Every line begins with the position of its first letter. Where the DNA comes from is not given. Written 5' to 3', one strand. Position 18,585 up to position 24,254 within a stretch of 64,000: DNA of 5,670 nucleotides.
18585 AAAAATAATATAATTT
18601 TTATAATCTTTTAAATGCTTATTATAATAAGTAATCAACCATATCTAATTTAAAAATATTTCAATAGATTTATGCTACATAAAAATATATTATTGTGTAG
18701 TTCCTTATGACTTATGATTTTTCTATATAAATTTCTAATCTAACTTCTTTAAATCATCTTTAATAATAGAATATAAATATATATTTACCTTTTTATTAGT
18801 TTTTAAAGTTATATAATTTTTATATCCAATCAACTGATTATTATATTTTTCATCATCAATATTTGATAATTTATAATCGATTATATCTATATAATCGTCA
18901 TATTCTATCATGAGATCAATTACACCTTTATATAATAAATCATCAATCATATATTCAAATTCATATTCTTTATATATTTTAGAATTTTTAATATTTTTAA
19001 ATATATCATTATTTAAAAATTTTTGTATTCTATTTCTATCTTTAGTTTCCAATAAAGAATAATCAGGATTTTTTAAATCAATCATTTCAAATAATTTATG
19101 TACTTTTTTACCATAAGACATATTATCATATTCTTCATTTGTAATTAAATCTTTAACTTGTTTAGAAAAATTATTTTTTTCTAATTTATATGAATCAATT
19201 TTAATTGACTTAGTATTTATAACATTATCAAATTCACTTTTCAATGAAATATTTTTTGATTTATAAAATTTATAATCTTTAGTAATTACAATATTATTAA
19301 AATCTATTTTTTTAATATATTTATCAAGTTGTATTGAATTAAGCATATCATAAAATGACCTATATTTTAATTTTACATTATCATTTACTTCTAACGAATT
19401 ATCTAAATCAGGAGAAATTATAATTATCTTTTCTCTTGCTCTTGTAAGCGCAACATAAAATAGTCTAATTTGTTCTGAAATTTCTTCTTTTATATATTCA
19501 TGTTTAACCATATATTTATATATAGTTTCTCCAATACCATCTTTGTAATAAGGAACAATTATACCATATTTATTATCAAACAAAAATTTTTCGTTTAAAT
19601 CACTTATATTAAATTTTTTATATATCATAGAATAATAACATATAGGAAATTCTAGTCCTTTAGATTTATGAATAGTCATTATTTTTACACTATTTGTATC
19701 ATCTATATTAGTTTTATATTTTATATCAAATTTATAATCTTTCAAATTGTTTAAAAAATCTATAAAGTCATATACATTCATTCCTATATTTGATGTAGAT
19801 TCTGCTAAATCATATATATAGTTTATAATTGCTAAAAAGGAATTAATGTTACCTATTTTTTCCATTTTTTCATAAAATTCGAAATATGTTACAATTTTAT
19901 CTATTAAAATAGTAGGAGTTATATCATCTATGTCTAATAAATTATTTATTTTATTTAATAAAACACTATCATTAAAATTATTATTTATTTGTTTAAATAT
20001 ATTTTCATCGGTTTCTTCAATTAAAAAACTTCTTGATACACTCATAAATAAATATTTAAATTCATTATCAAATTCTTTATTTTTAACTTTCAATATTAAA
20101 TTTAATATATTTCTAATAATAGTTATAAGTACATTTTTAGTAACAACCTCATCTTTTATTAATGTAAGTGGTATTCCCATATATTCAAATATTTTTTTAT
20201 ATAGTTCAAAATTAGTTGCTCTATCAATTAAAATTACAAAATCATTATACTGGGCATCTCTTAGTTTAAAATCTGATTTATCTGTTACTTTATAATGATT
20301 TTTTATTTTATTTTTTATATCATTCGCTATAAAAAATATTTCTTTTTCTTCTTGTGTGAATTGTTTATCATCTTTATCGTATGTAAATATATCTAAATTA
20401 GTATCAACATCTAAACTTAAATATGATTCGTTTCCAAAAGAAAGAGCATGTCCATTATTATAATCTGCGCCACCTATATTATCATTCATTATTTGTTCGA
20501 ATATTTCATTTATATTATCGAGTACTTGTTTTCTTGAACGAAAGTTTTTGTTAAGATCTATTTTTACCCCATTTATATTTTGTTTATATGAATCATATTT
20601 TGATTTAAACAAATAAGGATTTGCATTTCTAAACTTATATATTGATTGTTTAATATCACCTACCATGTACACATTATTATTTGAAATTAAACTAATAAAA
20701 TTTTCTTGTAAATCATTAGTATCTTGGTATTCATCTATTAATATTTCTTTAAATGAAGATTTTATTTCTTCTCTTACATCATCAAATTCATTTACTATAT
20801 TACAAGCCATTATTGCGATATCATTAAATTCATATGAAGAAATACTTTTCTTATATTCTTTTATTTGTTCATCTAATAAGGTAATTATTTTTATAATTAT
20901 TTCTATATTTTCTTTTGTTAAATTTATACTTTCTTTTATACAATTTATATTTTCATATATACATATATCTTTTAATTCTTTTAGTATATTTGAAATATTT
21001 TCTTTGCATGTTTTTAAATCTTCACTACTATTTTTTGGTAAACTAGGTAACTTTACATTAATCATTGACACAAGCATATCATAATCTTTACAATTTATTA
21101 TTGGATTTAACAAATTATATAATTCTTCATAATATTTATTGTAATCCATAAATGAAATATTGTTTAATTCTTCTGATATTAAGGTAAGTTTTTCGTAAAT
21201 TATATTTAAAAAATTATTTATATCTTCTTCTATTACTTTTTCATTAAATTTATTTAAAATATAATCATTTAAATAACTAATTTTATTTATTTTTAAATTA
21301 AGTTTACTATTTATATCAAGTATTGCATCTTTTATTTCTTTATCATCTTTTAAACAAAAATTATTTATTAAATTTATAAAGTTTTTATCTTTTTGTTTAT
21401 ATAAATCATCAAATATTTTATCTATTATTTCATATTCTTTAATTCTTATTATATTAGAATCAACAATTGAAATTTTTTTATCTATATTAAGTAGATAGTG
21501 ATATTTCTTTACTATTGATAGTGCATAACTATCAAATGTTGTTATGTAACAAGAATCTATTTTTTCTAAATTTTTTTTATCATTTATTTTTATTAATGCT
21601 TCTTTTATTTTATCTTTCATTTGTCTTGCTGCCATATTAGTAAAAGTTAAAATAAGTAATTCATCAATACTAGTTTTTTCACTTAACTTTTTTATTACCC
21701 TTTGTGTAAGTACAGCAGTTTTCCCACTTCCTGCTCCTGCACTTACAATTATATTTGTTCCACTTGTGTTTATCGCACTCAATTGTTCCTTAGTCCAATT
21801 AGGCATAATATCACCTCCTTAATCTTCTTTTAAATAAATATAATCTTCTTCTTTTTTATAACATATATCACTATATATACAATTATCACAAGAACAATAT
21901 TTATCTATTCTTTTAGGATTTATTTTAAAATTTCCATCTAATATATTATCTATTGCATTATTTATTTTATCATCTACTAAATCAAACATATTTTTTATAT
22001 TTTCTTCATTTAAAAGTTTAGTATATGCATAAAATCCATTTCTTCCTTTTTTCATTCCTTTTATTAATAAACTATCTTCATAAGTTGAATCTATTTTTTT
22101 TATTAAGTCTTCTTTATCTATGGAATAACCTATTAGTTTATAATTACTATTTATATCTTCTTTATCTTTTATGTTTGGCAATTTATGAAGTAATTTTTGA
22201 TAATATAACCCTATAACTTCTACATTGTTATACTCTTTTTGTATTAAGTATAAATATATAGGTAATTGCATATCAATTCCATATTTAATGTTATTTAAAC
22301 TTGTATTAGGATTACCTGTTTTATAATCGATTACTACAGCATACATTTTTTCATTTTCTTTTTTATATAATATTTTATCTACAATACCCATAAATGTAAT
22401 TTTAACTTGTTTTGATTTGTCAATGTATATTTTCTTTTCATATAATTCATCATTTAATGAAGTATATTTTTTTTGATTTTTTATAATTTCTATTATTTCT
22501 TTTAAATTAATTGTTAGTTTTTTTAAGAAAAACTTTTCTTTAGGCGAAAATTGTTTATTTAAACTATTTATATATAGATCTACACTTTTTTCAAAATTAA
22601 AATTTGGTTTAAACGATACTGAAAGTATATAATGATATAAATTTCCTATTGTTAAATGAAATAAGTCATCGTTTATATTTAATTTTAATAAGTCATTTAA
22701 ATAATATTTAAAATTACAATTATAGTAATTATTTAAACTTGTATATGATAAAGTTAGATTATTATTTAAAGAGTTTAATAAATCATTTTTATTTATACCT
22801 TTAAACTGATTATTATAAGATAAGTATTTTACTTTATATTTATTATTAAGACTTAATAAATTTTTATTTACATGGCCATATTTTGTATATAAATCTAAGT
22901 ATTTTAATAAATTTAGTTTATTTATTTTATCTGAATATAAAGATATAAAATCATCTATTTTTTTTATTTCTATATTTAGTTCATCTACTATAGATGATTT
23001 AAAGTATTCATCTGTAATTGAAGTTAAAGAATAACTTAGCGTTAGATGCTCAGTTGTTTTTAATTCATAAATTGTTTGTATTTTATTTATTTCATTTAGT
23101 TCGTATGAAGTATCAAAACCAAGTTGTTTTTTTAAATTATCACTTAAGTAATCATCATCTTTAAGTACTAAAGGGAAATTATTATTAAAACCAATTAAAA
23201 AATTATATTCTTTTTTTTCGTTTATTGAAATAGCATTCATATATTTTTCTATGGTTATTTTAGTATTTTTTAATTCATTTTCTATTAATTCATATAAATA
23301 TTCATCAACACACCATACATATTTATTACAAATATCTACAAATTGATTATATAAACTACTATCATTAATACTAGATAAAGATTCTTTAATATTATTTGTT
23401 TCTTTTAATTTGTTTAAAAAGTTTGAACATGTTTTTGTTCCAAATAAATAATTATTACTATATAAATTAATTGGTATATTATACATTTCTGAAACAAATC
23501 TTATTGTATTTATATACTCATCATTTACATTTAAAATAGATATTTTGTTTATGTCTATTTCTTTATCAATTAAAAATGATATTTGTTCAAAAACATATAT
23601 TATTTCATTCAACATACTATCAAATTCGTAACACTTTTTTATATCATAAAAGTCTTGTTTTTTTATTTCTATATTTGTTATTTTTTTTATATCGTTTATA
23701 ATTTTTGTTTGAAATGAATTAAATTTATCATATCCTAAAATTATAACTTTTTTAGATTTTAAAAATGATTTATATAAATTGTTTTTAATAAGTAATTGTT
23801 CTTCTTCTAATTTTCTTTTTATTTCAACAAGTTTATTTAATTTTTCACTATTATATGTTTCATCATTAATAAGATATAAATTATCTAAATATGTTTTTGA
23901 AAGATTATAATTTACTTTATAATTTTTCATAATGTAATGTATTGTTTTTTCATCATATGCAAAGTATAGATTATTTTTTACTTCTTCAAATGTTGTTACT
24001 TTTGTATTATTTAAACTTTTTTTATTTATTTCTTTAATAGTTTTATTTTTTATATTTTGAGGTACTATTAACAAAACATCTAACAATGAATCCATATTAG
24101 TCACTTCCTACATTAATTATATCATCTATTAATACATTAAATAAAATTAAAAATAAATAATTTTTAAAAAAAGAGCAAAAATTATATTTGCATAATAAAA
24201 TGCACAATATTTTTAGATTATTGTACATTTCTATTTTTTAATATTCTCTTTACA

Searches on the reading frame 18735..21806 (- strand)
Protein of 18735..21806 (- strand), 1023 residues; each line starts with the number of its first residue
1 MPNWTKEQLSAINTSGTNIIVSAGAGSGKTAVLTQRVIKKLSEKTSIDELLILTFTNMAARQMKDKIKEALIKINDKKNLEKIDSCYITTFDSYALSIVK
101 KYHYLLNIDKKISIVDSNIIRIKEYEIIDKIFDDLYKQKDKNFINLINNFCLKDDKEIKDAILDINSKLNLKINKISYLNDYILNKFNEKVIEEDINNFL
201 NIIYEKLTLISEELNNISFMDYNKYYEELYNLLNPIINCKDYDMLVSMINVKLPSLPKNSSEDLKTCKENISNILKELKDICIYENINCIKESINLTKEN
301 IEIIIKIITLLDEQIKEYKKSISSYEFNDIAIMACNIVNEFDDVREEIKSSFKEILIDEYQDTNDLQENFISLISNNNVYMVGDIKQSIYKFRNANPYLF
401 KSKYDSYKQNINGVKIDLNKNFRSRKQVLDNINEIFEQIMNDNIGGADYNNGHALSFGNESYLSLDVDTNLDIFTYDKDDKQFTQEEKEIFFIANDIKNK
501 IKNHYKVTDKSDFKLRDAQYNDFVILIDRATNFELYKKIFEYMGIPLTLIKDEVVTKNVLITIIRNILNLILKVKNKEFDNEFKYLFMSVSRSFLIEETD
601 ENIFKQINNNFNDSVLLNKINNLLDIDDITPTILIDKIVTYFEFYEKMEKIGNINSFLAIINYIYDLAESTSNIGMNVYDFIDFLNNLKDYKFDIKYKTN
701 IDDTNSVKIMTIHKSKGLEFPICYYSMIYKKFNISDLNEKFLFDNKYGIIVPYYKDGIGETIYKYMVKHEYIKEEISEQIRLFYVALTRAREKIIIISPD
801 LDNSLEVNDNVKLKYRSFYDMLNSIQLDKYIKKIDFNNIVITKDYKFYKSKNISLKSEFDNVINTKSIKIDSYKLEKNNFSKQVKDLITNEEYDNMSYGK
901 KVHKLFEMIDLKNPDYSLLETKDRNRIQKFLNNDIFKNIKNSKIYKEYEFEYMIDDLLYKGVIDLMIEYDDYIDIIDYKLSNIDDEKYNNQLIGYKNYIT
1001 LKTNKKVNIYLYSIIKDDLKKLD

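Call 60: search_protein_families(library=pfam, proteins=[window:18735-21806:-], max_evalue=0.0001)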
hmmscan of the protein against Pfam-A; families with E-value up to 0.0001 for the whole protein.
window:18735-21806:- (1023 aa): 5 families
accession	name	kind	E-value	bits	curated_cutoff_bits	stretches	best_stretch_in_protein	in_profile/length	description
PF00580.27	UvrD-helicase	-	2.5e-49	168.8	23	1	4-407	1-270/271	UvrD/REP helicase N-terminal domain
PF13245.12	AAA_19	-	2.8e-16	60.3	25.1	1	10-393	3-134/134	AAA domain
PF13361.12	UvrD_C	-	4e-16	59.8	25.6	1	622-797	231-346/350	UvrD-like helicase C-terminal domain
PF13538.12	UvrD_C_2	-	5.4e-08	33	27.4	0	778-797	33-52/52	UvrD-like helicase C-terminal domain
PF01443.25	Viral_helicase1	-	1e-07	32.5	21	0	339-404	45-115/228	Viral superfamily 1 RNA helicase core domain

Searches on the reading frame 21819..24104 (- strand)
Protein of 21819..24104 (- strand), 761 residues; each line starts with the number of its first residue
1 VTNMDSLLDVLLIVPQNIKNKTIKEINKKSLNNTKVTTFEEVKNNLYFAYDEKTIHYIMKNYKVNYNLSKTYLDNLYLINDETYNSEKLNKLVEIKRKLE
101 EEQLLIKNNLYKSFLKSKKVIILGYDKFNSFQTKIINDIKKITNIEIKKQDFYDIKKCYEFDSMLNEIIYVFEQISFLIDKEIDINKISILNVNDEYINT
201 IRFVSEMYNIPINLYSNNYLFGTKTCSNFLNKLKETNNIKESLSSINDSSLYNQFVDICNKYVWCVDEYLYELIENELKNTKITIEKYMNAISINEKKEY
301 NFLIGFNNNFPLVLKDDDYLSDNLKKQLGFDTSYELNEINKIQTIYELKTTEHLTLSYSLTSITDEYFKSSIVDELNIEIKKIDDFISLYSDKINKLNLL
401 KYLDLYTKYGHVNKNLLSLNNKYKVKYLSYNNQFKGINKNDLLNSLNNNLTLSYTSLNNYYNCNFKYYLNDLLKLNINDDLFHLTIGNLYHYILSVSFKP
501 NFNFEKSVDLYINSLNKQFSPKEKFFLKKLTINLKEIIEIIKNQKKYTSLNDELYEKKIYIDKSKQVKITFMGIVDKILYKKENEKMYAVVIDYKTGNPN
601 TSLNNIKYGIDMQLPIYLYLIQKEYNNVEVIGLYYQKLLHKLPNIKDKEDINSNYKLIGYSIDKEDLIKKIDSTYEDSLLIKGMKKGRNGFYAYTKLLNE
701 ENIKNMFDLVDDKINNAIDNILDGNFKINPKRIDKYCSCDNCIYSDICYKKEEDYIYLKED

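Call 60: search_protein_families(library=pfam, proteins=[window:21819-24104:-], max_evalue=0.0001)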
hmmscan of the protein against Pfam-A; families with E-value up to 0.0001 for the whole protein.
window:21819-24104:- (761 aa): 1 family
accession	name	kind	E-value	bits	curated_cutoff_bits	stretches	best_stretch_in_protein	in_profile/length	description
PF12705.13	PDDEXK_1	-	3.5e-25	89.8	22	1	451-748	1-246/247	PD-(D/E)XK nuclease superfamily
